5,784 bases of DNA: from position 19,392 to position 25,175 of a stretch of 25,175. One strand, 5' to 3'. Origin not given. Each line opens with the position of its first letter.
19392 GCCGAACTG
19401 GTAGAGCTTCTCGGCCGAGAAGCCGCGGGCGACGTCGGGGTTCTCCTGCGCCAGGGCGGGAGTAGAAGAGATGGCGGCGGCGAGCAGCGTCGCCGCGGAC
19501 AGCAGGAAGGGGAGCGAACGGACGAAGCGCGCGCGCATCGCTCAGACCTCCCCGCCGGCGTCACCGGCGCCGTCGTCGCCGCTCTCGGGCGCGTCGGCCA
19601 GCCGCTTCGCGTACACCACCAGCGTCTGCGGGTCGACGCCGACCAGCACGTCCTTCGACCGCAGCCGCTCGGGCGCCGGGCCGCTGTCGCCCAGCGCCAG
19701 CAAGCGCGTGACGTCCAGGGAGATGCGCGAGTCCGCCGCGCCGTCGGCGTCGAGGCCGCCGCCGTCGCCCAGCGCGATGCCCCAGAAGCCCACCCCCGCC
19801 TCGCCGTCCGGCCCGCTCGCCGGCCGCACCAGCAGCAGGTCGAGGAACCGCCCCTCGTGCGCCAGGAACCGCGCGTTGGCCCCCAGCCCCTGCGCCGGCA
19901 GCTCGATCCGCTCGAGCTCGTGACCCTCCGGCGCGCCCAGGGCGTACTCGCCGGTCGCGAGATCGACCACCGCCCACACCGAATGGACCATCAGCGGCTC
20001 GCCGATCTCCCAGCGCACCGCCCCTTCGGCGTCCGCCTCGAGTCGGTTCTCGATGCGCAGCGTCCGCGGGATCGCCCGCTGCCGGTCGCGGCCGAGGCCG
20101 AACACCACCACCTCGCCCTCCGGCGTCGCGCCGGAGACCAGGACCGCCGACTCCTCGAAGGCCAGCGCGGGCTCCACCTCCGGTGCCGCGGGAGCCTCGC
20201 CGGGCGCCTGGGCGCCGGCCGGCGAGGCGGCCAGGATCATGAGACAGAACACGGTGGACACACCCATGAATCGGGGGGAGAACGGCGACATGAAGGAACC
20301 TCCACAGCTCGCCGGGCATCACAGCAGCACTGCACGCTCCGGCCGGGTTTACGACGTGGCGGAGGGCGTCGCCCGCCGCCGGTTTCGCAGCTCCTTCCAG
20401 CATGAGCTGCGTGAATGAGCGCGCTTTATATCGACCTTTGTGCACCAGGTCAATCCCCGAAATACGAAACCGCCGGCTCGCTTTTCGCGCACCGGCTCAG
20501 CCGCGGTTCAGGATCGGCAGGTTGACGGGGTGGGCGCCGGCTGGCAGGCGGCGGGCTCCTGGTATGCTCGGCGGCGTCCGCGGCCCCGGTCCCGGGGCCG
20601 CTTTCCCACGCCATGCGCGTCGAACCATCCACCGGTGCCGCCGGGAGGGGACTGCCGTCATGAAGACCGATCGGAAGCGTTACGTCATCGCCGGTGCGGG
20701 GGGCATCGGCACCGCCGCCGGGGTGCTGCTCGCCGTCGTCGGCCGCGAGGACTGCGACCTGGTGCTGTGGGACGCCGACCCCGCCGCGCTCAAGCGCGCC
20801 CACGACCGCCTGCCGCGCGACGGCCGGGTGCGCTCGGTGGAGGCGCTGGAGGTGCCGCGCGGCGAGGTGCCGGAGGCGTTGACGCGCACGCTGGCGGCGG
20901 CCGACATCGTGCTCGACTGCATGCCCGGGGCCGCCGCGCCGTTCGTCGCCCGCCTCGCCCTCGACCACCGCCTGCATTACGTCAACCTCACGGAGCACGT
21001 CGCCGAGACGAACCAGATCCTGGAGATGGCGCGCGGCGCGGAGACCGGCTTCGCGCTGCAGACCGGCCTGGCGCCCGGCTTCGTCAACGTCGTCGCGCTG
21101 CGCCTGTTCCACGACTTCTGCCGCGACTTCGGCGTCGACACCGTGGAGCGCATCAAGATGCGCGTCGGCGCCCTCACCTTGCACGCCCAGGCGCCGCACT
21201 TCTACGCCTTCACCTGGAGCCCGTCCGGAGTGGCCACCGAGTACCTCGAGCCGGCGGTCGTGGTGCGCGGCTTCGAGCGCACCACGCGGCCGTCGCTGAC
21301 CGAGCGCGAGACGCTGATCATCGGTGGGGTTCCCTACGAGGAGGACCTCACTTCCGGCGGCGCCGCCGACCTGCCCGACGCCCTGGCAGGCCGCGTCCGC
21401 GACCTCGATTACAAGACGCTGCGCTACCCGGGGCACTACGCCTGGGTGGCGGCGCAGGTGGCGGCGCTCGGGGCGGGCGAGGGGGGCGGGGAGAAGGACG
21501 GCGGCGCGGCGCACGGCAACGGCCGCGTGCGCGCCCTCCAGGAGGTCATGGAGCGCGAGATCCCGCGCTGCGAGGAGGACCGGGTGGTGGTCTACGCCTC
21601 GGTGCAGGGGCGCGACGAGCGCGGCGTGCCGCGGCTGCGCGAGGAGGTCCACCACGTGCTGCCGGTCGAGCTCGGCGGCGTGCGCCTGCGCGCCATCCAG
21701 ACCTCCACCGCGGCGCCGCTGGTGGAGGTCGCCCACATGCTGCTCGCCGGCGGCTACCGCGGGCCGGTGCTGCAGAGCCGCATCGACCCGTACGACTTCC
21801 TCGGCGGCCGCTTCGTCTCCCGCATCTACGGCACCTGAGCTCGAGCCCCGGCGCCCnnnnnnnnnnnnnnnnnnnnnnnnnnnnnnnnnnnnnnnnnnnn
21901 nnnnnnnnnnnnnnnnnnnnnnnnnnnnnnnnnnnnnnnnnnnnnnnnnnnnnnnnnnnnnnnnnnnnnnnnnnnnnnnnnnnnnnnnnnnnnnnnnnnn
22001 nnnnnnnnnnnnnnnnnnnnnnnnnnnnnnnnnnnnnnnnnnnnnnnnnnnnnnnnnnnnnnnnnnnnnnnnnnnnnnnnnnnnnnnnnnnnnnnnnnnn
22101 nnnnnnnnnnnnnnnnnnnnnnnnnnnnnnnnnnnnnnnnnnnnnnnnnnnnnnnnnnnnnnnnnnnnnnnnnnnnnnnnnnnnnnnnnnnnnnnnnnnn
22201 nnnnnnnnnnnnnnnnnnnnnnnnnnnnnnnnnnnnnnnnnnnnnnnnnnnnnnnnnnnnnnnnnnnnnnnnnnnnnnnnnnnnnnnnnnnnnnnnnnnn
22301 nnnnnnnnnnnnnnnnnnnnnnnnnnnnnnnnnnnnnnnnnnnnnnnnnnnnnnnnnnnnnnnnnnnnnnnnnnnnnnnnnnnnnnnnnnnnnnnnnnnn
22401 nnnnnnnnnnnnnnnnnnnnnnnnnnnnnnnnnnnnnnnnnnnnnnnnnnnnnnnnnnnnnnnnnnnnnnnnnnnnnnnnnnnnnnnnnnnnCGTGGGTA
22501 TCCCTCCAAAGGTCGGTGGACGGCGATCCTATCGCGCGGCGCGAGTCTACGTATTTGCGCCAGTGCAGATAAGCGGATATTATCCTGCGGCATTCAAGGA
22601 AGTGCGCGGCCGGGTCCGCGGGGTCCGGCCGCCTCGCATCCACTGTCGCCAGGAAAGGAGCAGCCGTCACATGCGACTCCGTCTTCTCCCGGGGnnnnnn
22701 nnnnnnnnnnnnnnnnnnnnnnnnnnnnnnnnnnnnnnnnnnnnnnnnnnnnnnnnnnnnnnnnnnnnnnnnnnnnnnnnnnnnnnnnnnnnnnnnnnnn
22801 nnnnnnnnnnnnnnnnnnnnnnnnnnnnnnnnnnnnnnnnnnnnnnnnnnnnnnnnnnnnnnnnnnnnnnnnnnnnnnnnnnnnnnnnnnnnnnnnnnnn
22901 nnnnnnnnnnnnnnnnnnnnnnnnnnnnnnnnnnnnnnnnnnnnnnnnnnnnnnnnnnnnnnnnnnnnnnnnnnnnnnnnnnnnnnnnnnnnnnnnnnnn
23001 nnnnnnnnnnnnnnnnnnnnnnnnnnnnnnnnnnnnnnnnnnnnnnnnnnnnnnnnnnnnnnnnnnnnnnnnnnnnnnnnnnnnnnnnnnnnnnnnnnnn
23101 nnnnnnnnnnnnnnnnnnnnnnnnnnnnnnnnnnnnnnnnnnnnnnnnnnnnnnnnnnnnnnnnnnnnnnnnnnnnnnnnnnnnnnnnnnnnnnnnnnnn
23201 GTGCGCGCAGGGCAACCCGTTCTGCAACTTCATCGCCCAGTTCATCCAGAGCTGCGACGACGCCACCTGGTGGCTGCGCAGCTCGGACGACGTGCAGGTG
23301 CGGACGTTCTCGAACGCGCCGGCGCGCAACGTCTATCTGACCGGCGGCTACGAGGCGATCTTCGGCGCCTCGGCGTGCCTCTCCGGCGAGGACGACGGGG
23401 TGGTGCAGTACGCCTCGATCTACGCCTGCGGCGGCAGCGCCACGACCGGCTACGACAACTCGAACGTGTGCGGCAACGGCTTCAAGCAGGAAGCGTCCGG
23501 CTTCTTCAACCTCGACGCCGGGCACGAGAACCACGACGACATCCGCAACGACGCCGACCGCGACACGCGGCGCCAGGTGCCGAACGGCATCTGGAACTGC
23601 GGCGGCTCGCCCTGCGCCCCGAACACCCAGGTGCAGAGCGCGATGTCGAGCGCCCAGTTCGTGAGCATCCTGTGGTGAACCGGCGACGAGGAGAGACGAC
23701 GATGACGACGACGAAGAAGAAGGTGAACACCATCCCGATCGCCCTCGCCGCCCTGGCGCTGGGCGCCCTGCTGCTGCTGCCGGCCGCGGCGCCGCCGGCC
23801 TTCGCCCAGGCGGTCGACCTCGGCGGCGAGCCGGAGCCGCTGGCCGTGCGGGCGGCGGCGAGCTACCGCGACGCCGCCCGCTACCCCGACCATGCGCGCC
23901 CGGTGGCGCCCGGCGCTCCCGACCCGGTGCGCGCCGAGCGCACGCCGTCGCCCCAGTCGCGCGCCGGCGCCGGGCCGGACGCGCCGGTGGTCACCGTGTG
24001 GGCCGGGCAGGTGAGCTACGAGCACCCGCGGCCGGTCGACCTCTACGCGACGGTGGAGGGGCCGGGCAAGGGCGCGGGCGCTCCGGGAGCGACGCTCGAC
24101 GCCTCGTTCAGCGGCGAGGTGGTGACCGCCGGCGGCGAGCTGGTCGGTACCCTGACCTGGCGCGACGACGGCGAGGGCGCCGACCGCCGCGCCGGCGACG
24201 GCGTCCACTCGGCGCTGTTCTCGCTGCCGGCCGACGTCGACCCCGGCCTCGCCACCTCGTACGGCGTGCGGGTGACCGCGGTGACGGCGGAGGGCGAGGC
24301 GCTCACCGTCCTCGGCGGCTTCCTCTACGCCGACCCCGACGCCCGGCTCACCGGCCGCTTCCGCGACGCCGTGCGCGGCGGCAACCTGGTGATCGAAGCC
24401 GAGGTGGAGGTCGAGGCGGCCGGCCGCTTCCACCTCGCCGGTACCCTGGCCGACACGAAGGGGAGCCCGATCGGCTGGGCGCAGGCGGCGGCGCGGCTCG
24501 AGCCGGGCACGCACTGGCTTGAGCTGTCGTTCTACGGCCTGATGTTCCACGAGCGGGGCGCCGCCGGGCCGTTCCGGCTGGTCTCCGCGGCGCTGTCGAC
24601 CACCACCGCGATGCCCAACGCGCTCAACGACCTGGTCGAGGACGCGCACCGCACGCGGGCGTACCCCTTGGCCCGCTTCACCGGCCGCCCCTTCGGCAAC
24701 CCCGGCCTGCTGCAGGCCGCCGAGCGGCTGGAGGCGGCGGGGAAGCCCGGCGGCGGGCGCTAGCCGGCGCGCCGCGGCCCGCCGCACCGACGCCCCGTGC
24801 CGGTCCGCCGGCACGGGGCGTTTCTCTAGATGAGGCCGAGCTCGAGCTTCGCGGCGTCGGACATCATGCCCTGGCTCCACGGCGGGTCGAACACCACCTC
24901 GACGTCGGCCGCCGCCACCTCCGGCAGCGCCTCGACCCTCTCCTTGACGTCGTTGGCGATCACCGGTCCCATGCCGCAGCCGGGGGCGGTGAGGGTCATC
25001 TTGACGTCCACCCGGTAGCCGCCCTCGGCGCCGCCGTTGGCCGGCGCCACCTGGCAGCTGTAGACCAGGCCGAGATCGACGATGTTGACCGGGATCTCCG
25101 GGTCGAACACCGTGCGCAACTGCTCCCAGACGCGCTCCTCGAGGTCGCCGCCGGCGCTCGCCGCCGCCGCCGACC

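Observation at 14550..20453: Sec-exported Rhs toxin with a dedicated secreted upstream partner and no recognisable delivery machine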

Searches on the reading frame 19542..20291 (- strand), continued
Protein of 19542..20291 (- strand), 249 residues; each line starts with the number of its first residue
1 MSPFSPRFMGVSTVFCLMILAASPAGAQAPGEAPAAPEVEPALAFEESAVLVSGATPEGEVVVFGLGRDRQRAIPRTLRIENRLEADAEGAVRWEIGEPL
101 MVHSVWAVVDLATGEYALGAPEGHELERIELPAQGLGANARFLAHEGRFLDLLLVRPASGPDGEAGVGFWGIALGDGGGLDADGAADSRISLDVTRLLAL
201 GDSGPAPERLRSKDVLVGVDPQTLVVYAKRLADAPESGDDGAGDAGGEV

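Call 56: fold_search(model_id=the predicted structure, library=viral)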
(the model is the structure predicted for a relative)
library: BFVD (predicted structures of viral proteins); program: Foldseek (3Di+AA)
matches with E <= 10: 844; with E <= 0.001: 0
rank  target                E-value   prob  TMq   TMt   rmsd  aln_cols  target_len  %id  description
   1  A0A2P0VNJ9            2.8e-03  0.51  0.16  0.05  22.3       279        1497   10  Fibronectin type III domain-containing protein [Tetraselmis virus 1]
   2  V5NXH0                4.3e-03  0.57  0.19  0.10  18.5       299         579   12  F-Nec2 protein [Chelonid alphaherpesvirus 5]
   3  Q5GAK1                5.0e-03  0.72  0.20  0.15  14.8       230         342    6  Ig-like domain-containing protein [Grouper iridovirus]
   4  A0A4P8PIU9            5.0e-03  0.72  0.17  0.13  18.2       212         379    5  ORF25 [White sturgeon adenovirus 1]
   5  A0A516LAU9            5.6e-03  0.54  0.20  0.15  19.2       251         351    9  (no name in the UniProt tables at hand)
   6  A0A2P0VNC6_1          5.9e-03  0.54  0.20  0.07  21.5       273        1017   11  Glycosyl hydrolase family 65 protein [Tetraselmis virus 1]
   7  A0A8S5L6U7            6.9e-03  0.60  0.21  0.09  23.9       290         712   11  Fibronectin type-III domain-containing protein [Siphoviridae sp. ct45W1]
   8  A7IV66                7.3e-03  0.35  0.16  0.11  20.1       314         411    7  Uncharacterized protein M686L [Paramecium bursaria Chlorella virus MT325]
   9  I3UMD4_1              7.7e-03  0.63  0.21  0.08  17.1       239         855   10  Tail protein [Colwellia phage 9A]
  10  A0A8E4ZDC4            9.6e-03  0.60  0.21  0.09  20.6       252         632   10  BACON domain-containing protein [Polaribacter phage Leef_1]
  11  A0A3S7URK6            1.1e-02  0.41  0.19  0.16  17.2       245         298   11  (no name in the UniProt tables at hand)
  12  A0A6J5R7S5            1.1e-02  0.28  0.17  0.08  27.2       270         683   10  Peptidase S8/S53 domain containing protein [uncultured Caudovirales phage]
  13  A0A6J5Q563            1.2e-02  0.28  0.17  0.07  22.6       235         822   11  Big-1 (Bacterial Ig-like domain 1) domain containing protein [uncultured Caudovirales phage]
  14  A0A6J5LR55            1.2e-02  0.25  0.16  0.10  31.2       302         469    8  Concanavalin A-like lectin/glucanases superfamily [uncultured Caudovirales phage]
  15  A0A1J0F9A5            1.4e-02  0.33  0.17  0.16  26.5       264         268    9  (no name in the UniProt tables at hand)
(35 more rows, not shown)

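Call 69: search_protein_families(library=pfam, alignment_id=A5, max_evalue=0.01)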
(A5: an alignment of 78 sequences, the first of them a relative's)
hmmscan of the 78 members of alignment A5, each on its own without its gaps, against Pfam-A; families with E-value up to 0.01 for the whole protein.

A. member 1, P0001 (249 aa): 0 families

B. families by the number of members that match (of 78 scanned): 2 families
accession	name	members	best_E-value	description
PF11011.13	DUF2849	1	0.003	Protein of unknown function (DUF2849)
PF01483.27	P_proprotein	1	0.0064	Proprotein convertase P-domain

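Call 78: search_protein_families(library=pfam, proteins=[L031:34-1950:+, L001:13444-14436:+], max_evalue=0.001)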
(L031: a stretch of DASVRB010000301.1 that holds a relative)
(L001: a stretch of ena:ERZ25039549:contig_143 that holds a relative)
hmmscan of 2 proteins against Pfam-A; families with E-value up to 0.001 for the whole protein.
L031:34-1950:+ (639 aa): 1 family
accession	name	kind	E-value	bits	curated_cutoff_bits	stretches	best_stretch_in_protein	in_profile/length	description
PF03160.20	Calx-beta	-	3.6e-49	166.2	27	3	524-624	16-119/119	Calx-beta domain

L001:13444-14436:+ (331 aa): 0 families

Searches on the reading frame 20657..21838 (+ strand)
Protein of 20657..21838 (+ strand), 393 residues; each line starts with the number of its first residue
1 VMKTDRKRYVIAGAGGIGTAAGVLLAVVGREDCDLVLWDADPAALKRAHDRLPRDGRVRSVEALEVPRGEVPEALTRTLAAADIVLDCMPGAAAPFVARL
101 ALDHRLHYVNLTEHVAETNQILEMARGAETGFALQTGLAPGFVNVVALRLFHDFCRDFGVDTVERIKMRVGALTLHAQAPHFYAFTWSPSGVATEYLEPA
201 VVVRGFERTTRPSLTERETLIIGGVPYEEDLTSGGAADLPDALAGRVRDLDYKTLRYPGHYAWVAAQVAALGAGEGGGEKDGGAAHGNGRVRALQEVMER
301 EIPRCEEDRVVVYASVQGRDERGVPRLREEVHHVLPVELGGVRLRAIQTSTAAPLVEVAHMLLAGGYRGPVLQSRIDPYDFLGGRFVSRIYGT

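Call 7: search_protein_families(library=pfam, proteins=[window:20657-21838:+], max_evalue=0.001)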
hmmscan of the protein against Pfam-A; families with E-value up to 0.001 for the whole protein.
window:20657-21838:+ (393 aa): 2 families
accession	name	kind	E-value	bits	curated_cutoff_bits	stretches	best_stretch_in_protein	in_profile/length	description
PF16653.10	Sacchrp_dh_C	-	3e-15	57.5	31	1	137-369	1-240/265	Saccharopine dehydrogenase C-terminal domain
PF03435.24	Sacchrp_dh_NADP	-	8.4e-10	39.5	25.1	1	10-126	2-119/129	Saccharopine dehydrogenase NADP binding domain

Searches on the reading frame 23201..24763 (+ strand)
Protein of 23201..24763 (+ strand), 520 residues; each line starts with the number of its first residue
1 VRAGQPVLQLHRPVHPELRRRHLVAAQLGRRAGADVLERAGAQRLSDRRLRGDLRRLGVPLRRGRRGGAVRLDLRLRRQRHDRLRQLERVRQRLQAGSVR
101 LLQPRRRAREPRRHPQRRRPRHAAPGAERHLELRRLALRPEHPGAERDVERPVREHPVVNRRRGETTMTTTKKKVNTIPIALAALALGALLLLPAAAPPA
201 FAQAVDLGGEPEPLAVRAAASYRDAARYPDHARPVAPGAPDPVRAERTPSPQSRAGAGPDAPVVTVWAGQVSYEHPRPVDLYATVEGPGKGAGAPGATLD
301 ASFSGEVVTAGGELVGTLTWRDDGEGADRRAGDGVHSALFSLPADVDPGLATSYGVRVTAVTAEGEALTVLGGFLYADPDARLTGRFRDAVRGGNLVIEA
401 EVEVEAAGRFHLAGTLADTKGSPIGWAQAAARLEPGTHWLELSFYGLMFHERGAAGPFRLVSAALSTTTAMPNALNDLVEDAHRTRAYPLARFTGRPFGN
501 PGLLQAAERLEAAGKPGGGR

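Call 64: search_protein_families(library=pfam, proteins=[window:23201-24763:+], max_evalue=0.01)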
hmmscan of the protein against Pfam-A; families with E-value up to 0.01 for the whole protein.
window:23201-24763:+ (520 aa): 1 family
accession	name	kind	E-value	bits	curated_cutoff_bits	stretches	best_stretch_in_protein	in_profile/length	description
PF20943.3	DUF4785_3rd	-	4.9e-09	36.7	24.5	1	382-465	3-87/106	Domain of unknown function (DUF4785) C-terminal domain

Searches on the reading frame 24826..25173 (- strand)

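Call 64: search_protein_families(library=pfam, proteins=[window:24826-25173:-], max_evalue=0.01)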
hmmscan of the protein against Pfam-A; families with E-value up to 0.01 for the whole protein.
window:24826-25173:- (115 aa): 1 family
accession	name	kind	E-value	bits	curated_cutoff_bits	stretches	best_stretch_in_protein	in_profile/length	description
PF01883.24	FeS_assembly_P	-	2.5e-15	57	23.5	1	12-91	1-73/73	Iron-sulfur cluster assembly protein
